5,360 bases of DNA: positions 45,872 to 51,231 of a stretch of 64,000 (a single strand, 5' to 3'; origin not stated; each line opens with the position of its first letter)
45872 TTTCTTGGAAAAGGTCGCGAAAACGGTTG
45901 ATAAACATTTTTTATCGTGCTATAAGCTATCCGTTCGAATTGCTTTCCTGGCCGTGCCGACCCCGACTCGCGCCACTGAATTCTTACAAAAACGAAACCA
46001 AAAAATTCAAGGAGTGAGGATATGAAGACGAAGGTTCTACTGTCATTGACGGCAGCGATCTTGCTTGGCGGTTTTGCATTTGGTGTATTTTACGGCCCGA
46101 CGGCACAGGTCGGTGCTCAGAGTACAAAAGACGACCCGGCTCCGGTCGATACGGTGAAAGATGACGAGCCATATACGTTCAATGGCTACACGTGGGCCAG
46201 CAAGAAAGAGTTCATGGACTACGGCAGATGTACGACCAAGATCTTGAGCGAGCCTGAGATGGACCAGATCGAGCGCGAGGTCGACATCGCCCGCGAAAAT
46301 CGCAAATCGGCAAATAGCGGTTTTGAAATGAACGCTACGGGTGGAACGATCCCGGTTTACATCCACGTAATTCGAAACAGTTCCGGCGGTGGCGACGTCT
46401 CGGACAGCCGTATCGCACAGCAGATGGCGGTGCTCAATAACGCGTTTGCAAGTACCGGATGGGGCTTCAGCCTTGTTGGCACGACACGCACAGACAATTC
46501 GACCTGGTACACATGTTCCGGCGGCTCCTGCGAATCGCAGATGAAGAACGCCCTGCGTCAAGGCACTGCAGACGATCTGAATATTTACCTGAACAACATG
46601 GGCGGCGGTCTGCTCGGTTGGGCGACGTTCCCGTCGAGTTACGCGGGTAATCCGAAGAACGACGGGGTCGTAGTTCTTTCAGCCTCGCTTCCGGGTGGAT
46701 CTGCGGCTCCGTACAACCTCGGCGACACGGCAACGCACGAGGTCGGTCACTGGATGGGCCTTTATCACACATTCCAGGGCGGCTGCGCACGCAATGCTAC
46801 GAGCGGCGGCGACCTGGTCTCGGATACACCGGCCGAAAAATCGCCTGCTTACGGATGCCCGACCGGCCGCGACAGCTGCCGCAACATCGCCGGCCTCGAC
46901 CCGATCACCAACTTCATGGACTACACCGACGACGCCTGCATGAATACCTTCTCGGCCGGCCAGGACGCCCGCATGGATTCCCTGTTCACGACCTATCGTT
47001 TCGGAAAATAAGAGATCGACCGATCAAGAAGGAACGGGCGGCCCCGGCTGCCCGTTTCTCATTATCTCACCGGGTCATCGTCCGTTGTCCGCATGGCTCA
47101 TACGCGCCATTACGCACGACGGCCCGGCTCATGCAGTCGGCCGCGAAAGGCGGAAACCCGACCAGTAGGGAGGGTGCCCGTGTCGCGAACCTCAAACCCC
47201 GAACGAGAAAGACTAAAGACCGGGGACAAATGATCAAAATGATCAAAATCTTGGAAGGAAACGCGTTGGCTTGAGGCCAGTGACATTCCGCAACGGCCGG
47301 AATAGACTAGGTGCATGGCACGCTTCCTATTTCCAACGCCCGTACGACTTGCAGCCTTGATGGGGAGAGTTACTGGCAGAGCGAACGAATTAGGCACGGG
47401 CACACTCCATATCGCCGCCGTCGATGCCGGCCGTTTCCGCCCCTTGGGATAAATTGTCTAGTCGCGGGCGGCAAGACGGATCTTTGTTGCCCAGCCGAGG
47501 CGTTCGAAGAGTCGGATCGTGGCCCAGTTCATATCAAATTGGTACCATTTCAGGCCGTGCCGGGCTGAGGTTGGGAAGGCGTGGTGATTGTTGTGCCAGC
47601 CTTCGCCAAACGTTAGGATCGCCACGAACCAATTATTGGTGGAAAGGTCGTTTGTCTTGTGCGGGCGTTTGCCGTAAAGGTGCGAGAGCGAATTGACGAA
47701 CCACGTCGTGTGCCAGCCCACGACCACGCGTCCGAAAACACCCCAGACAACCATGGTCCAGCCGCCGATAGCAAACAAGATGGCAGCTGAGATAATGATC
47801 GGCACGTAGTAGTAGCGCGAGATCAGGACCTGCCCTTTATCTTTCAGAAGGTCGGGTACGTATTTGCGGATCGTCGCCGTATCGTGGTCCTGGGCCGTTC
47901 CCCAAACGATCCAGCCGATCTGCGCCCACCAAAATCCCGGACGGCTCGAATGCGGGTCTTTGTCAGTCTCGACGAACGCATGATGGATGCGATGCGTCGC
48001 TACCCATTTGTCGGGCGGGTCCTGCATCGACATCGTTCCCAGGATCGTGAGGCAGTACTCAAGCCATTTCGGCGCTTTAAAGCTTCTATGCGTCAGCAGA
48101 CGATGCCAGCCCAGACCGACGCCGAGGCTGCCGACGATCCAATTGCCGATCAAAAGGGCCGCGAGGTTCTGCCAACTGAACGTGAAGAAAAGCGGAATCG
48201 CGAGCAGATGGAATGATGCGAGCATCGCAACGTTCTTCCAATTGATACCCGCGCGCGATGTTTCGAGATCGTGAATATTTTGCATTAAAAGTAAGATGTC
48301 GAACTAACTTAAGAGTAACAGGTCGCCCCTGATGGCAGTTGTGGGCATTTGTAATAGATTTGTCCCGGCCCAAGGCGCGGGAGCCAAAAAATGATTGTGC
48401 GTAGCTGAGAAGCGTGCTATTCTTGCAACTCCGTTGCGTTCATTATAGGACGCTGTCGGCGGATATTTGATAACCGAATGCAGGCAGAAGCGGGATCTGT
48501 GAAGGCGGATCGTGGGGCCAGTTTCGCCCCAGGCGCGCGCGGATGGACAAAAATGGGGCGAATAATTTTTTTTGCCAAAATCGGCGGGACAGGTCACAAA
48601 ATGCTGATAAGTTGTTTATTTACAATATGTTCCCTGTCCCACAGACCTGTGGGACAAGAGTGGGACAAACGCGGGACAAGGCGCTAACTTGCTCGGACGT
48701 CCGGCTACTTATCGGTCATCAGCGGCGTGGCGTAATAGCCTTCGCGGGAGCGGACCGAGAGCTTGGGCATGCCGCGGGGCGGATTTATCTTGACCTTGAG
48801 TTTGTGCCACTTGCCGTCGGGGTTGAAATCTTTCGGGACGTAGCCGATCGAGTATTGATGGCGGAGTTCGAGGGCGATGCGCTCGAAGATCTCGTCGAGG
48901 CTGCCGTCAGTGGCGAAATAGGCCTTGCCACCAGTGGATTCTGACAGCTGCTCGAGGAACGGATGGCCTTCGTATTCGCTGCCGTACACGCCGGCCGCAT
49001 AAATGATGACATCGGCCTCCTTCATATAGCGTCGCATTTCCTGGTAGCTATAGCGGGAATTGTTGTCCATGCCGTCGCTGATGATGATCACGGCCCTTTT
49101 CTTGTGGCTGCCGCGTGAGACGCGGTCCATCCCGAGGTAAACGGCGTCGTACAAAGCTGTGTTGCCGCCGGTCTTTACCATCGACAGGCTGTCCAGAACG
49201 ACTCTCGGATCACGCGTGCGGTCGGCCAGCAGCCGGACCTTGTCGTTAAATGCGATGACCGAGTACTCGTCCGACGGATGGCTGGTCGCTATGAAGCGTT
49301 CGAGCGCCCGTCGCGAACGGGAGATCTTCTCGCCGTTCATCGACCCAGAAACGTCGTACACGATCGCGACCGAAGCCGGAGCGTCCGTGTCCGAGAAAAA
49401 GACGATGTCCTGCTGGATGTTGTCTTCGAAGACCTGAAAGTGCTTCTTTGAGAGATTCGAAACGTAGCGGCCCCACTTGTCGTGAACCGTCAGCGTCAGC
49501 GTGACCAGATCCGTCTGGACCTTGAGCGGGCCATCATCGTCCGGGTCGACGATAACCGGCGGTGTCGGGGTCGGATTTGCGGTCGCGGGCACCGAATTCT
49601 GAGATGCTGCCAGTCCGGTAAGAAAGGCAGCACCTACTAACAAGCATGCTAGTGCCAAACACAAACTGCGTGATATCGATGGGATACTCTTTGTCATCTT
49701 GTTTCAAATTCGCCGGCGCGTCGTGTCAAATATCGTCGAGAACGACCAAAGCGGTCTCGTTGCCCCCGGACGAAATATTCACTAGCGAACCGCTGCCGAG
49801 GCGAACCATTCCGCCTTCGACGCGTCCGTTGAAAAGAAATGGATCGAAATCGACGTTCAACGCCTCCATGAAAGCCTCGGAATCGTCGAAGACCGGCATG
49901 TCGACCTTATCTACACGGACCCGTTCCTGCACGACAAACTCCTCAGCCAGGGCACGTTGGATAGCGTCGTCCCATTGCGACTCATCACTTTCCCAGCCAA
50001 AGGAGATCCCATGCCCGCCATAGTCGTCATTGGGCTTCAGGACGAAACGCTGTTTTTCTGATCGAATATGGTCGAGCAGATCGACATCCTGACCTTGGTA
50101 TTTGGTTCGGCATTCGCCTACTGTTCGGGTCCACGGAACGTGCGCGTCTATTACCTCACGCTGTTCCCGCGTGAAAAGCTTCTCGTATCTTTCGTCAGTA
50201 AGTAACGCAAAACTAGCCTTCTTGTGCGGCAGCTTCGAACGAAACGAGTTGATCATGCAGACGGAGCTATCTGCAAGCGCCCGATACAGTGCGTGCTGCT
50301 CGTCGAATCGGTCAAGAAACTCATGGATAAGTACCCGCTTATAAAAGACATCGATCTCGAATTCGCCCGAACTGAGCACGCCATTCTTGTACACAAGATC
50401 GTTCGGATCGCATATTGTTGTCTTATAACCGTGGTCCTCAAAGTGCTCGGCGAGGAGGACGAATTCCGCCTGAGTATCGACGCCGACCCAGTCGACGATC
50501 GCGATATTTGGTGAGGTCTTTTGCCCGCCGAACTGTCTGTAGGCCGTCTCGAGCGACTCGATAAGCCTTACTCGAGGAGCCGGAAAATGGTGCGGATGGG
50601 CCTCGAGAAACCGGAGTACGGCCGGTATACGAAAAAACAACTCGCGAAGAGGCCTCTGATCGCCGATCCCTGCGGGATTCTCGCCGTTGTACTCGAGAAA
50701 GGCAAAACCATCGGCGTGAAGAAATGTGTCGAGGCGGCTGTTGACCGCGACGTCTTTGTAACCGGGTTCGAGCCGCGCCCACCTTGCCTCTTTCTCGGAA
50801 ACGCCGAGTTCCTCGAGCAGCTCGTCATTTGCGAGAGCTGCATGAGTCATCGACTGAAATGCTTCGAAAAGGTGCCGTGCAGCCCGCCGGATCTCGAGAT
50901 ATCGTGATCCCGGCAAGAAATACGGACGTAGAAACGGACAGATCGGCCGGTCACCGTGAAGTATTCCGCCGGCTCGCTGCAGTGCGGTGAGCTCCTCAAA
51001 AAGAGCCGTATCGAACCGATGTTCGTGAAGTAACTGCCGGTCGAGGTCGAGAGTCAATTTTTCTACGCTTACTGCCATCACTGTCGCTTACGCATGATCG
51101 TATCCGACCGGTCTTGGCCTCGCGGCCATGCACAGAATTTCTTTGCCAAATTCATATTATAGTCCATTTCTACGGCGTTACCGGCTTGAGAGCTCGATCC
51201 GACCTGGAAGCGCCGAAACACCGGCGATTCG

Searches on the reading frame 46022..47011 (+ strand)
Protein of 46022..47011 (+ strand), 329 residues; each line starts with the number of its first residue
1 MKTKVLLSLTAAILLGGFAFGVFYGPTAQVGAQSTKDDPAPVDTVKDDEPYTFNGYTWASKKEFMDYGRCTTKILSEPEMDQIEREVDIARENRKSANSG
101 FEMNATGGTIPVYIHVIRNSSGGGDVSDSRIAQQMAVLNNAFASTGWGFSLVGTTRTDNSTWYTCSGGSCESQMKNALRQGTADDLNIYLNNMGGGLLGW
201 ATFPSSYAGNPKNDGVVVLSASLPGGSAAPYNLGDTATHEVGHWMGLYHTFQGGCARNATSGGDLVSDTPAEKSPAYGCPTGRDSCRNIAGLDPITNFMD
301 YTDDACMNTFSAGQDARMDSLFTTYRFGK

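Call 75: search_protein_families(library=pfam, proteins=[window:46022-47011:+], max_evalue=0.00001)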
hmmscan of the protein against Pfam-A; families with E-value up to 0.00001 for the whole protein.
window:46022-47011:+ (329 aa): 2 families
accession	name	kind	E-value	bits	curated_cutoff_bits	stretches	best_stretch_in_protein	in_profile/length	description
PF05572.19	Peptidase_M43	-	1.7e-14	54.5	23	1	199-320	35-149/152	Pregnancy-associated plasma protein-A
PF13688.12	Reprolysin_5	-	1.5e-07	32.3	27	1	123-264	21-164/196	Metallo-peptidase family M12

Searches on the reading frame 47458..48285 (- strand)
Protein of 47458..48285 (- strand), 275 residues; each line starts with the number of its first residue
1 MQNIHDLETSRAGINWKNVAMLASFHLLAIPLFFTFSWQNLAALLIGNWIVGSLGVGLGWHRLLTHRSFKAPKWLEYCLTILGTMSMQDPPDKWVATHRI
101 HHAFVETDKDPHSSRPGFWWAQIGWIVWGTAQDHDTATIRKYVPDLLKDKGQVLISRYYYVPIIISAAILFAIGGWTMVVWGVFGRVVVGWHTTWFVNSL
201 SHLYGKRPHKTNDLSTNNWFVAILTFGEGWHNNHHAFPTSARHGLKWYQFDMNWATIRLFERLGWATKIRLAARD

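Call 30: search_protein_families(library=pfam, proteins=[window:47458-48285:-], max_evalue=0.001)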
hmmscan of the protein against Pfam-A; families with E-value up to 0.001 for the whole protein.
window:47458-48285:- (275 aa): 1 family
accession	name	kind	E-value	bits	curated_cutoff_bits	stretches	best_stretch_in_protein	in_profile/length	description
PF00487.30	FA_desaturase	-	9.9e-24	84.9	29.7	1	38-258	3-239/253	Fatty acid desaturase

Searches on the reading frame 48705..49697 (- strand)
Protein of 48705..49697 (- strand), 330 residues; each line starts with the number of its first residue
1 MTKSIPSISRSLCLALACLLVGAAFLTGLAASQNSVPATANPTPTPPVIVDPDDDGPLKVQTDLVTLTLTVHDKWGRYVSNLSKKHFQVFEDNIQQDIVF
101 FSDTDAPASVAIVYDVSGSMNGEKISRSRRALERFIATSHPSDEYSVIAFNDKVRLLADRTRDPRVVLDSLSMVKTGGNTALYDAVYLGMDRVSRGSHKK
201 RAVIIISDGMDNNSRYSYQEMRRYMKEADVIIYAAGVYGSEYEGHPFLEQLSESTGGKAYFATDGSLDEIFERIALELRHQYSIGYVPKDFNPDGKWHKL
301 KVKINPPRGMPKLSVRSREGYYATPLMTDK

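Call 30: search_protein_families(library=pfam, proteins=[window:48705-49697:-], max_evalue=0.001)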
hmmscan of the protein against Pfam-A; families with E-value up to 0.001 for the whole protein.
window:48705-49697:- (330 aa): 4 families
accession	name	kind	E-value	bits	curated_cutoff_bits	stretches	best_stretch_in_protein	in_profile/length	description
PF13519.12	VWA_2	-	4.4e-16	59.9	27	1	110-209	1-106/107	von Willebrand factor type A domain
PF00092.34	VWA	-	5.9e-14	53.1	23.8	1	110-272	2-173/174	von Willebrand factor type A domain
PF05762.20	VWA_CoxE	-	3e-09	37.1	26.4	1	100-218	48-168/222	VWA domain containing CoxE-like protein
PF13768.12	VWA_3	-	4.7e-05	23.9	27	1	109-261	2-155/155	von Willebrand factor type A domain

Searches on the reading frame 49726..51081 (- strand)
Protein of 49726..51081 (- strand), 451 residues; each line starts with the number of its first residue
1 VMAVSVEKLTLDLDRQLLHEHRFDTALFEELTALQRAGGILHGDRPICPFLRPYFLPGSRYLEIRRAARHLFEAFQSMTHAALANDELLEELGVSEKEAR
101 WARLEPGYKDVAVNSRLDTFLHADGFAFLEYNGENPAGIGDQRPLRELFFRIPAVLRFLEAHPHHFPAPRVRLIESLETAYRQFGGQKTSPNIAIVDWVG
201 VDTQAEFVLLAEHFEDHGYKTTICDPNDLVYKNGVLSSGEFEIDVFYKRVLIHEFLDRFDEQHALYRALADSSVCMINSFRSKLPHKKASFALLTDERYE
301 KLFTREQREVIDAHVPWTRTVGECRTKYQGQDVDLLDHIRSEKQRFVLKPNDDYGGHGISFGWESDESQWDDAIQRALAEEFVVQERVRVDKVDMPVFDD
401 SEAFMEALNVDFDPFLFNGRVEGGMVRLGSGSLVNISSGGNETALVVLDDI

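Call 30: search_protein_families(library=pfam, proteins=[window:49726-51081:-], max_evalue=0.001)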
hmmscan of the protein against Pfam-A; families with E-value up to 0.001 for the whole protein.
window:49726-51081:- (451 aa): 1 family
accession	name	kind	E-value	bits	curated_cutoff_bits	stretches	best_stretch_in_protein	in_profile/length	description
PF14403.11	CP_ATPgrasp_2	-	0.00013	21.5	32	1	328-427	273-372/374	Circularly permuted ATP-grasp type 2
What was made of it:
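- Closest known: Multi-core RiPP precursors. Different: The ATP-grasp-like gene at 49726-51081 is a weak hit (call 30), and no ATP-grasp gene was seen beside the small gene in the other loci.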
